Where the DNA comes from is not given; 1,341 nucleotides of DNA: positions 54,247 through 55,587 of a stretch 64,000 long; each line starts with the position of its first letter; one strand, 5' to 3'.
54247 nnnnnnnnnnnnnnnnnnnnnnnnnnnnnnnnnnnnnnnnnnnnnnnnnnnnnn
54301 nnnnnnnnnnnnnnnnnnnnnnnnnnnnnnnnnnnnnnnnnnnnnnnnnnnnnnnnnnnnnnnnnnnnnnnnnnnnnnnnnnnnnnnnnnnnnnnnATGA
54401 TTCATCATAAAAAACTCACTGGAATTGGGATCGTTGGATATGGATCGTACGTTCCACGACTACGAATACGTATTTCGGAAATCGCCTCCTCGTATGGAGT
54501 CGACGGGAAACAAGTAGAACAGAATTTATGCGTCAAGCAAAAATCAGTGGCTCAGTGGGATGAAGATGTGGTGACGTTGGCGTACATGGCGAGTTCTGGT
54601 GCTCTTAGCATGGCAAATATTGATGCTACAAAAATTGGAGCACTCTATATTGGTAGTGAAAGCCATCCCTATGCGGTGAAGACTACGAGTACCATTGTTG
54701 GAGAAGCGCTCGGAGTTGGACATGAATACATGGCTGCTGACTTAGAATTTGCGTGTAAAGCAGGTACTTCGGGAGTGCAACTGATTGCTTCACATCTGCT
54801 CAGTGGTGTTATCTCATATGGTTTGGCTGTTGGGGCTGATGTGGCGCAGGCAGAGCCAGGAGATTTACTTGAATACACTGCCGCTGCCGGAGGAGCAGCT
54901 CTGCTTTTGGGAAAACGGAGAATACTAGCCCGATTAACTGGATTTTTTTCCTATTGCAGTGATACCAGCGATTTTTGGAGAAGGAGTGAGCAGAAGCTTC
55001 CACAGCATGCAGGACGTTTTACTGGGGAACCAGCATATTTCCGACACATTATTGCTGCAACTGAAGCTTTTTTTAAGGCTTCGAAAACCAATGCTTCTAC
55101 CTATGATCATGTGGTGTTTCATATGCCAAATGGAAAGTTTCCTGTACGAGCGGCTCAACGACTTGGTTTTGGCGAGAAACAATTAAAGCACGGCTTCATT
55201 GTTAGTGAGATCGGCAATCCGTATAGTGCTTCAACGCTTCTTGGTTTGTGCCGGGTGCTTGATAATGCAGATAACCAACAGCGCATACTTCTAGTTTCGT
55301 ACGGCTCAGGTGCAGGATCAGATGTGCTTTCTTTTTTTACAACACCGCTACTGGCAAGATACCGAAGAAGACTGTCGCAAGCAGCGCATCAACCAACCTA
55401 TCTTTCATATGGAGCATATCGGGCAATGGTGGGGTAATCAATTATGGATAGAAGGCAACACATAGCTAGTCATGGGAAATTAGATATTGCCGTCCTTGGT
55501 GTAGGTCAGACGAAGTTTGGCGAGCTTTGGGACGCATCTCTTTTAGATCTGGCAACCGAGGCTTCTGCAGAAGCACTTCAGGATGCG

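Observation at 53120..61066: Complete mevalonate-pathway operon with archaeal-type HMGR/HMGCS/thiolase/DUF35 module in a bacterial chromosome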

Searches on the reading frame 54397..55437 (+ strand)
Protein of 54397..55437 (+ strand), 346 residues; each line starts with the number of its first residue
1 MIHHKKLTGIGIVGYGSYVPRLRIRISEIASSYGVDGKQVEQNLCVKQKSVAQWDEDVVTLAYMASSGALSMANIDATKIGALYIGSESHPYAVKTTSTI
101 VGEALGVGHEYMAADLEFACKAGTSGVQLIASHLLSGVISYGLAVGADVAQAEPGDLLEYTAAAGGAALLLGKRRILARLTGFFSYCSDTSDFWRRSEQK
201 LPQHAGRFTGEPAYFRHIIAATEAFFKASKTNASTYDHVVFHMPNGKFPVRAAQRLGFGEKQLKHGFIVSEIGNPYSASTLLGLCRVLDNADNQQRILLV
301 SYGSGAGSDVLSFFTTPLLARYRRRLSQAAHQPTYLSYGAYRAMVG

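Call 3: search_protein_families(library=pfam, proteins=[window:54397-55437:+], max_evalue=0.01)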
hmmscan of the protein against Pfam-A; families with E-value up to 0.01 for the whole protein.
window:54397-55437:+ (346 aa): 4 families
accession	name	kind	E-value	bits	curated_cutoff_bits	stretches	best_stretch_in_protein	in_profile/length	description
PF08541.16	ACP_syn_III_C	-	6.5e-07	29.9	26.6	1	228-306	3-81/90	3-Oxoacyl-[acyl-carrier-protein (ACP)] synthase III C terminal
PF00108.29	Thiolase_N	-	9.7e-05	22.3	26.4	1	56-147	21-112/260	Thiolase, N-terminal domain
PF01154.23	HMG_CoA_synt_N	-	0.0015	18.9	25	1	10-173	5-171/174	Hydroxymethylglutaryl-coenzyme A synthase N terminal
PF08540.16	HMG_CoA_synt_C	-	0.0017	18.5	25.1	0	267-313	149-199/280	Hydroxymethylglutaryl-coenzyme A synthase C terminal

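Call 4: search_protein_families(library=ncbifam, proteins=[window:54397-55437:+], max_evalue=0.01)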
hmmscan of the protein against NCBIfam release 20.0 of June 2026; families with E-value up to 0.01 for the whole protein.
window:54397-55437:+ (346 aa): 14 families
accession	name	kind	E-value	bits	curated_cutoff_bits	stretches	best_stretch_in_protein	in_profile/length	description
NF003274.0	PRK04262.1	equivalog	1.9e-131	438.3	244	1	10-342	3-338/347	hydroxymethylglutaryl-CoA synthase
TIGR00748.1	HMG_CoA_syn_Arc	equivalog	2.3e-116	388.8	353.35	1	10-323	2-315/345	hydroxymethylglutaryl-CoA synthase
TIGR01835.1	HMG-CoA-S_prok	equivalog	4.4e-37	127.8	360.35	1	10-332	1-331/382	hydroxymethylglutaryl-CoA synthase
NF006829.0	PRK09352.1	subfamily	7.9e-18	64.5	249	1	9-305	4-311/322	beta-ketoacyl-ACP synthase 3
TIGR00747.1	fabH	subfamily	9.1e-14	51.3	292.1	1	11-150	4-142/322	beta-ketoacyl-ACP synthase III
NF005308.0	PRK06840.1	equivalog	1.2e-13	50.8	315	1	9-175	4-176/339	3-oxoacyl-ACP synthase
NF041302.1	HMG_CoAsyn_Halo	equivalog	4.8e-12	45.6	800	1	11-258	5-259/443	hydroxymethylglutaryl-CoA synthase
NF006720.0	PRK09258.1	equivalog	6.9e-11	42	285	1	26-151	29-154/338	3-oxoacyl-ACP synthase III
NF004623.0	PRK05963.1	equivalog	2.2e-10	40.3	437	1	11-121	7-116/328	beta-ketoacyl-ACP synthase III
TIGR01833.1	HMG-CoA-S_euk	equivalog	1e-09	38.1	286.2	1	9-256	4-266/457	hydroxymethylglutaryl-CoA synthase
NF005541.0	PRK07204.1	equivalog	6.7e-09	35.6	402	1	10-142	5-137/329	beta-ketoacyl-ACP synthase III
NF004720.0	PRK06064.1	subfamily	6.8e-06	25.1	420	1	52-165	16-131/389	thiolase domain-containing protein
NF005703.0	PRK07515.1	equivalog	0.00023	20.1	304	0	60-150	98-186/373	beta-ketoacyl-ACP synthase III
NF009519.0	PRK12880.1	equivalog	0.00037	19.9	436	1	12-139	10-141/353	beta-ketoacyl-ACP synthase III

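Call 23: find_homologous_proteins(query=window:54397-55437:+, max_evalue=1e-20)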
Query window:54397-55437:+ (346 aa): 8000 proteins with E <= 1e-20 among 8000 candidates; the best 120 are listed.
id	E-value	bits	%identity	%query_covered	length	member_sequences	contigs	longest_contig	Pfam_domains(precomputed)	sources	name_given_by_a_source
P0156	2.8e-226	768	100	100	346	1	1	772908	PF08541.17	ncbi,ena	-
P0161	2.8e-148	512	65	99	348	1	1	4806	PF08541.17,PF01154.23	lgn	-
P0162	9.9e-148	510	65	100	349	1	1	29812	PF08545.17,PF08541.17,PF08540.17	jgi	jgi:hydroxymethylglutaryl-CoA synthase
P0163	3.4e-146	505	64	99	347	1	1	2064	PF08541.17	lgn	-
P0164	4.1e-145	501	65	99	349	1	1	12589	PF08541.17,PF01154.23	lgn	-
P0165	2.5e-144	499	64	99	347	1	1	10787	-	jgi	jgi:hydroxymethylglutaryl-CoA synthase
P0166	2.7e-143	496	62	100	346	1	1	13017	PF08541.17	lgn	-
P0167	6.2e-142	491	63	100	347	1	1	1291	PF08541.17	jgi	jgi:hydroxymethylglutaryl-CoA synthase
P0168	4.3e-138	478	63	99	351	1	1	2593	PF08541.17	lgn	-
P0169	1.2e-134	467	60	100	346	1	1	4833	PF08541.17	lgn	-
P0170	1.3e-134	467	61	100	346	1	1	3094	PF08541.17,PF08540.17,PF01154.23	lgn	-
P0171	2.2e-130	453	57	99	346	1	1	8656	PF00108.30,PF08541.17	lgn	-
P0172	1.5e-119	417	59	93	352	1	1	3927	PF08545.17,PF08541.17,PF01154.23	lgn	-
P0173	5.3e-119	416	58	93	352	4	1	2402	PF08541.17,PF08540.17,PF01154.23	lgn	-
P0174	6.5e-118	412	55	99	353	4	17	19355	PF08541.17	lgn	-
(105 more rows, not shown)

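Call 25: find_related_loci(query=A1, collection=genome_contigs, flank=10000)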
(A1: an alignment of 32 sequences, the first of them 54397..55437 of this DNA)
Query A1 (346 aa) in genome_contigs; peptide patterns used: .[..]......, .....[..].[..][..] (x = any residue, [..] = any of these).
600 stretches matched a pattern (row limit reached: there are more); 588 encode a relative of the query (tblastn E <= 1e-3); the best 80 are kept; 80 distinct loci.
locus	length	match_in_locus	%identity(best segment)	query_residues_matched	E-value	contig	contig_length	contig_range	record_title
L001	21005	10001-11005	50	11-341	2e-114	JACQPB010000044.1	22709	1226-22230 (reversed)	MAG: Candidatus Iainarchaeum archaeon isolate NC_groundwater_1296_Ag_S-0.2um_52_80 S_p2_S4_coassembly_k141_2611085, whol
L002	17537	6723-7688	52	4-325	6e-114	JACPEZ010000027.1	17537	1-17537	MAG: Candidatus Daviesbacteria bacterium isolate NC_groundwater_348_Ag_B-0.1um_41_18 GD18-4_B1_scaffold_567070, whole ge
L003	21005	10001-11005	52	11-345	7e-113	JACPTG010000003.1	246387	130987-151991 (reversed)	MAG: Candidatus Woesearchaeota archaeon isolate NC_groundwater_726_Ag_S-0.2um_49_29 S36_SO-2_scaffold_3030, whole genome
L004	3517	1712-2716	50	11-341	4e-113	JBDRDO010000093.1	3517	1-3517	MAG: Candidatus Iainarchaeum archaeon isolate MEGAHIT-group-1.256 k141_13095192, whole genome shotgun sequence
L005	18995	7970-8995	52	2-338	1e-111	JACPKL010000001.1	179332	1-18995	MAG: Candidatus Daviesbacteria bacterium isolate NC_groundwater_493_Ag_S-0.1um_36_17 S35_SO-1_scaffold_31176, whole geno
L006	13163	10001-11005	51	10-344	3e-110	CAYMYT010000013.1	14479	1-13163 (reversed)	MAG TPA_asm: uncultured archaeon isolate SRP124282_co5_38 genome assembly, contig: NODE_354_length_14479_cov_17.938505,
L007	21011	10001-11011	50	10-341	1e-109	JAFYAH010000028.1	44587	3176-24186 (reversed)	MAG: Candidatus Methanomethylophilaceae archaeon isolate RGIG6908 Sheep_Rumen-5__c2305, whole genome shotgun sequence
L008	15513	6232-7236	50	11-341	2e-109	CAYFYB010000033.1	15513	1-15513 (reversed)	MAG TPA_asm: uncultured Methanomassiliicoccales archaeon isolate ERP108616_co2_1 genome assembly, contig: NODE_6210_leng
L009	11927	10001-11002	51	11-341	2e-109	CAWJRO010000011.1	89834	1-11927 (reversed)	MAG: uncultured Methanobacteriaceae archaeon isolate MFD01299.bin.2.199 genome assembly, contig: contig_35849, whole gen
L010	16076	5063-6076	50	7-341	5e-109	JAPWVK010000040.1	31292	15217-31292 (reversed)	MAG: Methanophagales archaeon isolate SB_Co_68 SB_Co_68_000000000040, whole genome shotgun sequence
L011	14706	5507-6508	51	11-341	8e-109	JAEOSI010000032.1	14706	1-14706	MAG: Candidatus Wukongarchaeum yapensis isolate Yap4.bin4.70 contig-145_6112, whole genome shotgun sequence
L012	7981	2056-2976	53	10-316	8e-109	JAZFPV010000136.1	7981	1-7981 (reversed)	MAG: Thermoplasmata archaeon isolate MT2bin.10 MT2bin.10_136, whole genome shotgun sequence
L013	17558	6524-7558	52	5-345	5e-109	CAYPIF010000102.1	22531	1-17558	MAG TPA_asm: uncultured Thermoplasmatales archaeon isolate SRP067234_co1_304 genome assembly, contig: k99_1131775, whole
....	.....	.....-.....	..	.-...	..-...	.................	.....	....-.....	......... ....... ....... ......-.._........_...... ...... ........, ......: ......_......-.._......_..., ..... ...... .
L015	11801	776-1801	51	10-346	4e-109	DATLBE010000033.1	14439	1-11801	MAG TPA_asm: Nevskiaceae bacterium isolate SMAG_U14290 k141_4687861, whole genome shotgun sequence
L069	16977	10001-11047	50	4-341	5e-105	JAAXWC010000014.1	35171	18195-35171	MAG: Candidatus Roizmanbacteria bacterium isolate W9_Combined_metabat1_114 W9_Combined_metabat1_114_NODE_670, whole geno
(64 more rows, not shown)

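Call 28: find_encoding_contigs(protein=P0162, flank=10000, max_places=3)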
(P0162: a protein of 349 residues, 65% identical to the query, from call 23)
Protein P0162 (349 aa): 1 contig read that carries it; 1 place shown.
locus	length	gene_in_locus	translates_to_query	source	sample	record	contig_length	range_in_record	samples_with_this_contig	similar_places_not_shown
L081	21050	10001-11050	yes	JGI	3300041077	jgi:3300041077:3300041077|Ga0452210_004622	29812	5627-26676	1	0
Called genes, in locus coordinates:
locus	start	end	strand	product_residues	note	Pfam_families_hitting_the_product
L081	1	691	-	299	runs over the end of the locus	-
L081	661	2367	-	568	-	-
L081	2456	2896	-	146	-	PF18895:T4SS_pilin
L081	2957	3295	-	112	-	PF26067:DUF8024 (weak), PF18895:T4SS_pilin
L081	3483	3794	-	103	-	PF18895:T4SS_pilin (weak)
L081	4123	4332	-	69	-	-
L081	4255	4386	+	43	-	-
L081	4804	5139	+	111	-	-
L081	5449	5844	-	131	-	PF18895:T4SS_pilin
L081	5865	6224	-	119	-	PF18895:T4SS_pilin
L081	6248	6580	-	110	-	-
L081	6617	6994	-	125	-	-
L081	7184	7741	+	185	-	PF07638:Sigma70_ECF (weak), PF04542:Sigma70_r2, PF08281:Sigma70_r4_2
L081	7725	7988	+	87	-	-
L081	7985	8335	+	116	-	-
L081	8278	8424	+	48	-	-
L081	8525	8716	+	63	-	-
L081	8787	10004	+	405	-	PF00368:HMG-CoA_red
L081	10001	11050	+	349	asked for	PF08545:ACP_syn_III (faint), PF08540:HMG_CoA_synt_C (faint), PF08541:ACP_syn_III_C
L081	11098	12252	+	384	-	PF00108:Thiolase_N, PF00109:ketoacyl-synt, PF22691:Thiolase_C_1, PF02803:Thiolase_C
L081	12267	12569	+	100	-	PF01796:OB_ChsH2_C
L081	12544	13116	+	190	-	PF00293:NUDIX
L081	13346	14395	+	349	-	PF00288:GHMP_kinases_N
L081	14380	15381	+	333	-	PF10509:GalKase_gal_bdg (faint), PF00288:GHMP_kinases_N, PF08544:GHMP_kinases_C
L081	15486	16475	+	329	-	PF22700:MVD-like_N, PF00288:GHMP_kinases_N (weak), PF18376:MDD_C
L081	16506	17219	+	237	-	PF01255:Prenyltransf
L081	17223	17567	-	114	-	PF18895:T4SS_pilin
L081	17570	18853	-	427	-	-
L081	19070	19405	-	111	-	PF18895:T4SS_pilin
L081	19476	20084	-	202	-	PF18895:T4SS_pilin (weak)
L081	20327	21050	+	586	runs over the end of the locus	PF08486:SpoIID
